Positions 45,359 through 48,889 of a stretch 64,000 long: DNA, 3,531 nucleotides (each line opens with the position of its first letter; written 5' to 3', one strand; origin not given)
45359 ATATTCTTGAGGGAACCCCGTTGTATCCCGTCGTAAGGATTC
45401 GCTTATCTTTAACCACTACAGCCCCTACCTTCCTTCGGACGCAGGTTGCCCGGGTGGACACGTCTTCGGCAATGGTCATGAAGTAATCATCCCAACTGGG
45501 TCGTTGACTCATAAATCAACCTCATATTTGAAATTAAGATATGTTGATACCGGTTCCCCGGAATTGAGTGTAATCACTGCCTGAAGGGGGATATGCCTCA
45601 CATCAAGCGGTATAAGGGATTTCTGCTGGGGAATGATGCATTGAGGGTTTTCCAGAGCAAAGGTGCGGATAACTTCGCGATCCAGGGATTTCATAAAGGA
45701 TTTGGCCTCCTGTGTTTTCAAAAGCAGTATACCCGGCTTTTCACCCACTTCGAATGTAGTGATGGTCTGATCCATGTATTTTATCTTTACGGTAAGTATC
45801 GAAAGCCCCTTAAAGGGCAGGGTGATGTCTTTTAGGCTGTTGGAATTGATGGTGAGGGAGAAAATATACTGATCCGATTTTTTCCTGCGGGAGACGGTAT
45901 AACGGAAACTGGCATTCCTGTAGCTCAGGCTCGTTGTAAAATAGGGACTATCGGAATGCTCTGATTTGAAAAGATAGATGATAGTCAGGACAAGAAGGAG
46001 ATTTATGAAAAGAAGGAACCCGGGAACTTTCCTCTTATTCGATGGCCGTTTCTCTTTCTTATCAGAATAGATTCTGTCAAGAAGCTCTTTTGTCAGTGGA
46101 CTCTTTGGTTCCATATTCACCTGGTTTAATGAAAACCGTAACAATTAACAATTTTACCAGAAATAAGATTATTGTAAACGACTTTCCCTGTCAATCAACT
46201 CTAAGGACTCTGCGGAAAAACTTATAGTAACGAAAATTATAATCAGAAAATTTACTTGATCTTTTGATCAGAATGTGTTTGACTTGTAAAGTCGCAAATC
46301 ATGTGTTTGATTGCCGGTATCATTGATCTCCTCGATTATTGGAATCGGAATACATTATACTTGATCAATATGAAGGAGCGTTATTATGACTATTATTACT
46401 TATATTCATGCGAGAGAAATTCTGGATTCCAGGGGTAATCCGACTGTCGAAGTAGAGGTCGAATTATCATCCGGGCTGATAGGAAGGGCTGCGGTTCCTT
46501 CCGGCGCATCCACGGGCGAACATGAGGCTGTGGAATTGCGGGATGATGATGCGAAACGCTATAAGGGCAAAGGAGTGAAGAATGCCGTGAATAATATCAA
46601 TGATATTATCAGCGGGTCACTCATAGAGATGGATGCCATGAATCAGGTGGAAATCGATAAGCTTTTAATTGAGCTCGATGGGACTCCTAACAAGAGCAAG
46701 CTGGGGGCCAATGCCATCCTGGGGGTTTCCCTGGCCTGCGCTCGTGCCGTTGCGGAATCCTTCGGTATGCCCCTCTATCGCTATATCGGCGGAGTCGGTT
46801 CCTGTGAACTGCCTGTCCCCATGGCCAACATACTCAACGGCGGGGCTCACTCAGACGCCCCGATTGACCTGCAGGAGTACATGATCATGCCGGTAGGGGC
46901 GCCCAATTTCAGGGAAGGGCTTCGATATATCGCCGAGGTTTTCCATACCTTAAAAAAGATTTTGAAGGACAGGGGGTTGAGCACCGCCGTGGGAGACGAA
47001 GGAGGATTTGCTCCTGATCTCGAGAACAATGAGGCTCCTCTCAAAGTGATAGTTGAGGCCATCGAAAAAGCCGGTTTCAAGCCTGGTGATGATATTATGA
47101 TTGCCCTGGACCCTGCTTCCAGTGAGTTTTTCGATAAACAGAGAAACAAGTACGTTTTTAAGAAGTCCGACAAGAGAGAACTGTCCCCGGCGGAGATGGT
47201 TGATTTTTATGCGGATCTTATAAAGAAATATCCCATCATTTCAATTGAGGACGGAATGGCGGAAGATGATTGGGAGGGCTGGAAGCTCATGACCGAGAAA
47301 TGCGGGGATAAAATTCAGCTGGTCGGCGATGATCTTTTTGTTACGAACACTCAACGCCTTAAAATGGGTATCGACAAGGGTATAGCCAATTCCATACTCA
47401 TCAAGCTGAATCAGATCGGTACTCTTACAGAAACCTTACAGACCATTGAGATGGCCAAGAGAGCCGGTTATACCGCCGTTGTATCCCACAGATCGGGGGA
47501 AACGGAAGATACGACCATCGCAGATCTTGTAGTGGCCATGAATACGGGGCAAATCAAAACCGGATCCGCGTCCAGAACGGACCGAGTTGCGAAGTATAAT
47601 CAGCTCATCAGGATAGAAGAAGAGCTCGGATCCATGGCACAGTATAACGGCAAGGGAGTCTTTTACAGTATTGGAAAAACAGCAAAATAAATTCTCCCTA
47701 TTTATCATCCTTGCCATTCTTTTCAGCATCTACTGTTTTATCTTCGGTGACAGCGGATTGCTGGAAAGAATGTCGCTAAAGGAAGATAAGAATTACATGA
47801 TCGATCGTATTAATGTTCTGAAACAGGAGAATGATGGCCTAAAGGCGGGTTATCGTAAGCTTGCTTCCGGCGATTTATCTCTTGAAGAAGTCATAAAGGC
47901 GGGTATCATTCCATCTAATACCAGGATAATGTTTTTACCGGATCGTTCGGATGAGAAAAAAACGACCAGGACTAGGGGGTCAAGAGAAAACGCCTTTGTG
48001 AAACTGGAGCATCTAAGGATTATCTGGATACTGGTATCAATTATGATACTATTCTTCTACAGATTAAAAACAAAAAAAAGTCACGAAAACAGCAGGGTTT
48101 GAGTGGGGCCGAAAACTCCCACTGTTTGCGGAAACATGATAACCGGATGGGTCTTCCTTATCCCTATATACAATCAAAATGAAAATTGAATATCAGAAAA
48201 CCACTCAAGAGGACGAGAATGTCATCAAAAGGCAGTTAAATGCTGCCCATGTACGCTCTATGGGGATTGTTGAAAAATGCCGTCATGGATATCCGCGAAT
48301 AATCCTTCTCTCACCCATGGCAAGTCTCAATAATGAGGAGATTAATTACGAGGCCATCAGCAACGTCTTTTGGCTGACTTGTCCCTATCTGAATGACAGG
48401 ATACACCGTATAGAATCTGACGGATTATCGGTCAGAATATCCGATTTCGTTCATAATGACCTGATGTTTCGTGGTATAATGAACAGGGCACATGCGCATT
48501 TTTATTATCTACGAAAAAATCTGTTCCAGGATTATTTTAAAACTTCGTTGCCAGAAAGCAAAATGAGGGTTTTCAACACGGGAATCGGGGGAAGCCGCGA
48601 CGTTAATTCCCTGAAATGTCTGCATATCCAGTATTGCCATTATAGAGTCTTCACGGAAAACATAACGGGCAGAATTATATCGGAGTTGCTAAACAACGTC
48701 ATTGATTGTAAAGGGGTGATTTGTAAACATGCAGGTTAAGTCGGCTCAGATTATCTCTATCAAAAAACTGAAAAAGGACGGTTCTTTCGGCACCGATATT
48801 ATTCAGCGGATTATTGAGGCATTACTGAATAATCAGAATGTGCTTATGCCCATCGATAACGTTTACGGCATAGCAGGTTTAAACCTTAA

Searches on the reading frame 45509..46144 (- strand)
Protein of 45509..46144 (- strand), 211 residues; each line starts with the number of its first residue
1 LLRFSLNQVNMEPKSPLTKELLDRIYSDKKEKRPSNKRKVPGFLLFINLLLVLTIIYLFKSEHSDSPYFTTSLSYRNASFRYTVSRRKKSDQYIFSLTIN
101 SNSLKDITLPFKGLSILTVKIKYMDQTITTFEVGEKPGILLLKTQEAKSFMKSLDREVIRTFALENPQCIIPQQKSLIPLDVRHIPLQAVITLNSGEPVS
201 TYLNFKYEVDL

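Call 8: search_protein_families(library=ncbifam, proteins=[window:45509-46144:-], max_evalue=0.00001)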
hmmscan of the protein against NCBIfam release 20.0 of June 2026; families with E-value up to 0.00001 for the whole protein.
window:45509-46144:- (211 aa): 0 families

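Call 21: find_homologous_proteins(query=window:45509-46144:-, max_evalue=0.001)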
Query window:45509-46144:- (211 aa): 1 proteins with E <= 0.001 among 149 candidates.
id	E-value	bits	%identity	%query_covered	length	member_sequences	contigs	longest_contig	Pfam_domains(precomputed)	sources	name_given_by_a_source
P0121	1.4e-123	428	100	95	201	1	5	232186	-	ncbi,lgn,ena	-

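Call 22: find_encoding_contigs(protein=P0121, flank=10000, max_places=10)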
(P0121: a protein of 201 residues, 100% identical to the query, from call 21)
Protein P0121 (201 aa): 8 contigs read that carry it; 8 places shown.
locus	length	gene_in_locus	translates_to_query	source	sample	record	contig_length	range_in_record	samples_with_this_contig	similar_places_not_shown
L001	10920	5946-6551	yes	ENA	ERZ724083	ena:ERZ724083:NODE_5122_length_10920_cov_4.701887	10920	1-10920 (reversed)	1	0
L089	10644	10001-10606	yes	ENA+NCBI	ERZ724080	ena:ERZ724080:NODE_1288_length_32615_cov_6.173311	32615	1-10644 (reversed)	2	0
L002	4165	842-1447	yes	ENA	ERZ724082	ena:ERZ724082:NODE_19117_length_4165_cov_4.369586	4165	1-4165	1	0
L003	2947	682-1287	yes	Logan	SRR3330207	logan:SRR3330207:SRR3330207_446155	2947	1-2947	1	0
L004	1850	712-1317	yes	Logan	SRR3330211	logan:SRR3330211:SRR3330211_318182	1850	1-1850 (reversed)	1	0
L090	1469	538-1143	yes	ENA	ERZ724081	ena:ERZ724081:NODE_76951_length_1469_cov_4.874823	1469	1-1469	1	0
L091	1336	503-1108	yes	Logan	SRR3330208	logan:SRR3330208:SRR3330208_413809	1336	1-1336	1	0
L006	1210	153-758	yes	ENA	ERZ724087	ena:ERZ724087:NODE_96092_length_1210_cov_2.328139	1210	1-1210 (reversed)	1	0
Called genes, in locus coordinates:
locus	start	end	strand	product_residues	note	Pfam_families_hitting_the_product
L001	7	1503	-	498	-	PF01855:POR_N, PF17147:PFOR_II, PF01558:POR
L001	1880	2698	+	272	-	-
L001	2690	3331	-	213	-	PF01300:Sua5_yciO_yrdC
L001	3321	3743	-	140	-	PF04417:DUF501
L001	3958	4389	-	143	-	PF04977:DivIC (weak)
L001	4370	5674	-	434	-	PF03952:Enolase_N, PF00113:Enolase_C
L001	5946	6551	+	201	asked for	-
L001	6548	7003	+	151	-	PF00383:dCMP_cyt_deam_1, PF14437:MafB19-deam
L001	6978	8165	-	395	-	PF00108:Thiolase_N, PF02803:Thiolase_C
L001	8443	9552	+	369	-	PF00989:PAS (weak), PF13426:PAS_9 (weak), PF00512:HisKA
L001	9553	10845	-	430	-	PF00202:Aminotran_3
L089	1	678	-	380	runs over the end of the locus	PF20903:SPL, PF04055:Radical_SAM (weak)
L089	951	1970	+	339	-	-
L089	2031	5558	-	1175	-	PF01855:POR_N, PF17147:PFOR_II, PF01558:POR, PF10371:EKR, PF12837:Fer4_6 (weak), PF12838:Fer4_7, PF22338:Pyruv_OxRed_insertion, PF02775:TPP_enzyme_C, +6 more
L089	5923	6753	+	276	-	-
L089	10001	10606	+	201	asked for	-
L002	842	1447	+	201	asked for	-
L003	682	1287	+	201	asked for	-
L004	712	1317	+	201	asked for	-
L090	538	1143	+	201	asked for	-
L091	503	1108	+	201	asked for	-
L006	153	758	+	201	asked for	-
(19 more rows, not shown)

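Call 62: search_protein_families(library=pfam, proteins=[window:45509-46144:-], max_evalue=0.001)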
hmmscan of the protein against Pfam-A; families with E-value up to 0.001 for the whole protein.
window:45509-46144:- (211 aa): 0 families

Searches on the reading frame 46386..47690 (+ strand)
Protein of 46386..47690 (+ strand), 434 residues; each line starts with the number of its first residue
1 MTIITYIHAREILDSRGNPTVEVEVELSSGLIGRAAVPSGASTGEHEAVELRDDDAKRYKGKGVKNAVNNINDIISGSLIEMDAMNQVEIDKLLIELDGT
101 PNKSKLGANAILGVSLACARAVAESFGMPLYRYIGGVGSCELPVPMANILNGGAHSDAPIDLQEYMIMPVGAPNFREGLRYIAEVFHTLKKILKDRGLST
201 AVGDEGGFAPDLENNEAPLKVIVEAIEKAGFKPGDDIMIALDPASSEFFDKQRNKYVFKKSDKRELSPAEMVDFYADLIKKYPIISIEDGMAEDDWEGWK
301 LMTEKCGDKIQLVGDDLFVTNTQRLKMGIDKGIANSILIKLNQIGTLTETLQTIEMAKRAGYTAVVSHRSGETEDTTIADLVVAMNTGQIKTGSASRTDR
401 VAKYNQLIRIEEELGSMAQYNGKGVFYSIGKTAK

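Call 8: search_protein_families(library=ncbifam, proteins=[window:46386-47690:+], max_evalue=0.00001)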
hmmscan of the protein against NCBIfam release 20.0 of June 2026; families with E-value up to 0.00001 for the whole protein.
window:46386-47690:+ (434 aa): 2 families
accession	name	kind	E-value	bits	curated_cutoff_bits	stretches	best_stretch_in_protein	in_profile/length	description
TIGR01060.2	eno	equivalog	4.2e-212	704.4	300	1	4-428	1-424/425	phosphopyruvate hydratase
NF006223.0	PRK08350.1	equivalog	8.6e-29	100.9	624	1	1-151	1-136/341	hypothetical protein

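Call 10: find_related_loci(query=window:46386-47690:+, collection=genome_contigs, flank=10000)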
Query window:46386-47690:+ (434 aa) in genome_contigs; peptide patterns used: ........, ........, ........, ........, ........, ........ (x = any residue, [..] = any of these).
600 stretches matched a pattern (row limit reached: there are more); 596 encode a relative of the query (tblastn E <= 1e-3); the best 80 are kept; 80 distinct loci.
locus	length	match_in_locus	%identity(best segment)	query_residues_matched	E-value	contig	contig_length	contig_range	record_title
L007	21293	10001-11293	83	1-431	0e+0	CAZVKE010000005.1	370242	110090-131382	MAG TPA_asm: uncultured Leptospiraceae bacterium isolate SRP216815_co1_157 genome assembly, contig: NODE_24_length_37024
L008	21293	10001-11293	74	1-431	0e+0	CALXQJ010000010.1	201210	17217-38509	MAG: uncultured Spirochaetes bacterium isolate E21__bin371 genome assembly, contig: E21__k127_3932942, whole genome shot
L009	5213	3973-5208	71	1-412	0e+0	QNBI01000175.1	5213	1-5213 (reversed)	MAG: Spirochaetes bacterium isolate B123_G9 B123_Guay9_scaffold_30240, whole genome shotgun sequence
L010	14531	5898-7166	70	1-423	0e+0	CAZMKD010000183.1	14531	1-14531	MAG TPA_asm: uncultured Verrucomicrobiota bacterium isolate binchicken_co165_124 genome assembly, contig: k141_1072393,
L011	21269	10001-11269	69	4-426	0e+0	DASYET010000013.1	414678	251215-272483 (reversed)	MAG TPA_asm: Bryobacteraceae bacterium isolate SMAG_U4994 k141_4812398, whole genome shotgun sequence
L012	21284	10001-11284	67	1-426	0e+0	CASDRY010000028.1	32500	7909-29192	uncultured Spirochaetales bacterium isolate SI.A73.metabat-bins.151 genome assembly, contig: SI.A73.metabat-bins.151.fa_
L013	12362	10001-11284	67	1-426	0e+0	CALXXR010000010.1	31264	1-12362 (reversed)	MAG: uncultured Spirochaetaceae bacterium isolate E05__bin115 genome assembly, contig: E05__k127_9066335, whole genome s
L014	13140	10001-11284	67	1-426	0e+0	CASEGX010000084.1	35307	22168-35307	uncultured Spirochaetales bacterium isolate SI.A23.metabat-bins.76 genome assembly, contig: SI.A23.metabat-bins.76.fa_k1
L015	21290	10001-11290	68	1-431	0e+0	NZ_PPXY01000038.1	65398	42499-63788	Clostridium sp. Cult3 NODE_38, whole genome shotgun sequence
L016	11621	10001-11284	67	1-429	0e+0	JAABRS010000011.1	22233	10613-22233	MAG: Clostridia bacterium isolate S08.Bin039 Scaffold_11, whole genome shotgun sequence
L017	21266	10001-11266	67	1-422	0e+0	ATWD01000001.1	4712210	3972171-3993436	Acidobacteriaceae bacterium TAA 166 H979DRAFT_scaffold_0.1_C, whole genome shotgun sequence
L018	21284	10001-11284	67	1-426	0e+0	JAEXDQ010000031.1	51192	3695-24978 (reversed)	MAG: Spirochaetes bacterium isolate OH_HBB_164 k127_1037254, whole genome shotgun sequence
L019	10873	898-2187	68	1-431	0e+0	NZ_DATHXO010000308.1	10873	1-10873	MAG: Schnuerera sp. isolate SMAG_U16187 k141_132456, whole genome shotgun sequence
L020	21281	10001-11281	70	1-429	0e+0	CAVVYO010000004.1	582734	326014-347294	MAG: Candidatus Glassbacteria bacterium isolate MFD03899.bin.2.138 genome assembly, contig: contig_18735, whole genome s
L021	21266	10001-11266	69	1-424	0e+0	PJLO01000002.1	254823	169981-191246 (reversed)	MAG: Acidobacteria bacterium isolate Tolsyn NODE_382, whole genome shotgun sequence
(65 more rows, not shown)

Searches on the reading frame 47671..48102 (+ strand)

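Call 8: search_protein_families(library=ncbifam, proteins=[window:47671-48102:+], max_evalue=0.00001)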
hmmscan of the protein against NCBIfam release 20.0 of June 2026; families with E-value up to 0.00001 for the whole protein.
window:47671-48102:+ (143 aa): 0 families

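Call 62: search_protein_families(library=pfam, proteins=[window:47671-48102:+], max_evalue=0.001)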
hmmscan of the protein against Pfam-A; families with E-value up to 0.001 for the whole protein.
window:47671-48102:+ (143 aa): 1 family
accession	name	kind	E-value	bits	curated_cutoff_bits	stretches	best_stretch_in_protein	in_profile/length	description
PF04977.20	DivIC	-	1.8e-06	28.1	28.9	1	17-76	3-62/80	Septum formation initiator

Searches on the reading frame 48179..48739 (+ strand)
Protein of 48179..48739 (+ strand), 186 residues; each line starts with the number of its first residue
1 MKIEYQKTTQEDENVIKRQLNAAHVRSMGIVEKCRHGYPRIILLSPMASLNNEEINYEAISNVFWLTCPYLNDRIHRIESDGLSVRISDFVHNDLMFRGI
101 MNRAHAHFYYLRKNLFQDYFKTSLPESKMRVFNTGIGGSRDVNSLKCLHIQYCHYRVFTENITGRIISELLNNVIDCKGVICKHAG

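Call 8: search_protein_families(library=ncbifam, proteins=[window:48179-48739:+], max_evalue=0.00001)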
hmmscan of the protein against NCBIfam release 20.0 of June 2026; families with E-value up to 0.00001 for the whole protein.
window:48179-48739:+ (186 aa): 0 families

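Call 62: search_protein_families(library=pfam, proteins=[window:48179-48739:+], max_evalue=0.001)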
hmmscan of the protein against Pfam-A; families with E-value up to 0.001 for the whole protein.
window:48179-48739:+ (186 aa): 1 family
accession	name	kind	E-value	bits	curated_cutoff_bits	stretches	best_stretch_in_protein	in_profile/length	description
PF04417.17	DUF501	-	1.2e-24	87.2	23.8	1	32-167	3-137/139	Protein of unknown function (DUF501)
